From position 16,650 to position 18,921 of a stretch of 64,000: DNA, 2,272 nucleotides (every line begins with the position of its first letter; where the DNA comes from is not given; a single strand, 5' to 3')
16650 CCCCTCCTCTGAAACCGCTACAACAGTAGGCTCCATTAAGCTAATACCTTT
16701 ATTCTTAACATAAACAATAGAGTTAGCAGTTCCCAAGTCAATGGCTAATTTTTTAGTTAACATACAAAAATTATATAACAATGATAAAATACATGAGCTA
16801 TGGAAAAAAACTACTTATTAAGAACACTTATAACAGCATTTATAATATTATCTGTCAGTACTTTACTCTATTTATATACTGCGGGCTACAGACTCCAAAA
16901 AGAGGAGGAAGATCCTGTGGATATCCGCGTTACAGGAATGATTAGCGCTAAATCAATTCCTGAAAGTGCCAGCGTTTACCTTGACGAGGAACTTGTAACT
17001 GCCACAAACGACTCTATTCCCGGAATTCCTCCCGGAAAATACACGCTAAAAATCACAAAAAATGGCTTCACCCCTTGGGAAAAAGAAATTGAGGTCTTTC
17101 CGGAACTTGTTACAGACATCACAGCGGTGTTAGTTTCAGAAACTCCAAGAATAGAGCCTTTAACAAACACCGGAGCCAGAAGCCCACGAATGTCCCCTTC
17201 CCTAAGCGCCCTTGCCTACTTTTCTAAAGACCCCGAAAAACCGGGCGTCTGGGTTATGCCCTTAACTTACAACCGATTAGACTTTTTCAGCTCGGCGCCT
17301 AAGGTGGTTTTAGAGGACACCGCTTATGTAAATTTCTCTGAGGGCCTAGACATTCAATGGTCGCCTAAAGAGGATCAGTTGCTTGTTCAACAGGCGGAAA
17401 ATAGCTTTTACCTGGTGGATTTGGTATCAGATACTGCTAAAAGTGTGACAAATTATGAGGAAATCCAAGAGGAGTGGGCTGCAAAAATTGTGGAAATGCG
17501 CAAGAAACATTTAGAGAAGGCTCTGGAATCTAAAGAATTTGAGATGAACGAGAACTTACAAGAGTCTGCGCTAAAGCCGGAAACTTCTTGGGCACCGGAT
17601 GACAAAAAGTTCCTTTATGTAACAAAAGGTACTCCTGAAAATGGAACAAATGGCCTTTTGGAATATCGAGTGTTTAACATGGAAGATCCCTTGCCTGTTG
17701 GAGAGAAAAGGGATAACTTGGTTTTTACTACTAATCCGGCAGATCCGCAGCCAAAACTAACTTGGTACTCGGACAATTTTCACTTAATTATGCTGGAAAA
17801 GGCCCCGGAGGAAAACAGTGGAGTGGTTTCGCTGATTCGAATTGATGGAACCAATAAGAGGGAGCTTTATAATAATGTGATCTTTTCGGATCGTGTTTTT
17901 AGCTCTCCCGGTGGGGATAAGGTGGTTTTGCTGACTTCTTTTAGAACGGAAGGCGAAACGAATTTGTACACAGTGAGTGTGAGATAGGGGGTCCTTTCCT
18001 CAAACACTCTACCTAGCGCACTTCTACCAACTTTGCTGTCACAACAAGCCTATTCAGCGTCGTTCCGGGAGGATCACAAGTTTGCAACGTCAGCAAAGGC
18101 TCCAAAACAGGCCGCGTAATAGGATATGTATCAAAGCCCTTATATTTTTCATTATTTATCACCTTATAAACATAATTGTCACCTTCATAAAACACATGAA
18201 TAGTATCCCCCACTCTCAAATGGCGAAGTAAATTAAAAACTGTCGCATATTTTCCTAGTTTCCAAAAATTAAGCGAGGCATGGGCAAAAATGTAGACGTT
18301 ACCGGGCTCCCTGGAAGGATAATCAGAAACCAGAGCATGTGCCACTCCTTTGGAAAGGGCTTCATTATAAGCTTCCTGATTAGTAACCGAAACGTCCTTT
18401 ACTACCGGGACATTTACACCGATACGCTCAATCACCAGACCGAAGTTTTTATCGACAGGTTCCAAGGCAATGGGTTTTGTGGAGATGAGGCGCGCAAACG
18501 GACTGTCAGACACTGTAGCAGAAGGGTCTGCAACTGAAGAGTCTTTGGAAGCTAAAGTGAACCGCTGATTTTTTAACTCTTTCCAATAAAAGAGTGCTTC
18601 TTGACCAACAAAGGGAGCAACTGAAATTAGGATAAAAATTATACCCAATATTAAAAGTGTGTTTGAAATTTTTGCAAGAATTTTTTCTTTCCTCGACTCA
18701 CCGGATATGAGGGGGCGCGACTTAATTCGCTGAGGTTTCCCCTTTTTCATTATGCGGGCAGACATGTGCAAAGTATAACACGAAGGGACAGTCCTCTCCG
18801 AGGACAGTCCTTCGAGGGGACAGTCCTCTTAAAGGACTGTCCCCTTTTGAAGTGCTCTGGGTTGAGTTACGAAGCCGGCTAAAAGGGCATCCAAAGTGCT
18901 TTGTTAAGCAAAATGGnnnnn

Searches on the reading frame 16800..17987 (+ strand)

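Call 92: search_protein_families(library=pfam, proteins=[window:16800-17987:+], max_evalue=0.001)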
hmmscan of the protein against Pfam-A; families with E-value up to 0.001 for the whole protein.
window:16800-17987:+ (395 aa): 1 family
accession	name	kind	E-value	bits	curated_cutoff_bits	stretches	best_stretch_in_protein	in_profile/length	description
PF08308.17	PEGA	-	9.2e-12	45.1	20.8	1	46-112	2-68/71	PEGA domain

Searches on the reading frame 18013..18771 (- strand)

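Call 92: search_protein_families(library=pfam, proteins=[window:18013-18771:-], max_evalue=0.001)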
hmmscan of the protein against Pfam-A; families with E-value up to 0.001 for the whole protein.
window:18013-18771:- (252 aa): 1 family
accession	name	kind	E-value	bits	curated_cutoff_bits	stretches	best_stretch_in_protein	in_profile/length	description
PF04203.18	Sortase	-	5.1e-18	65.4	26.6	1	112-249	1-125/125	Sortase domain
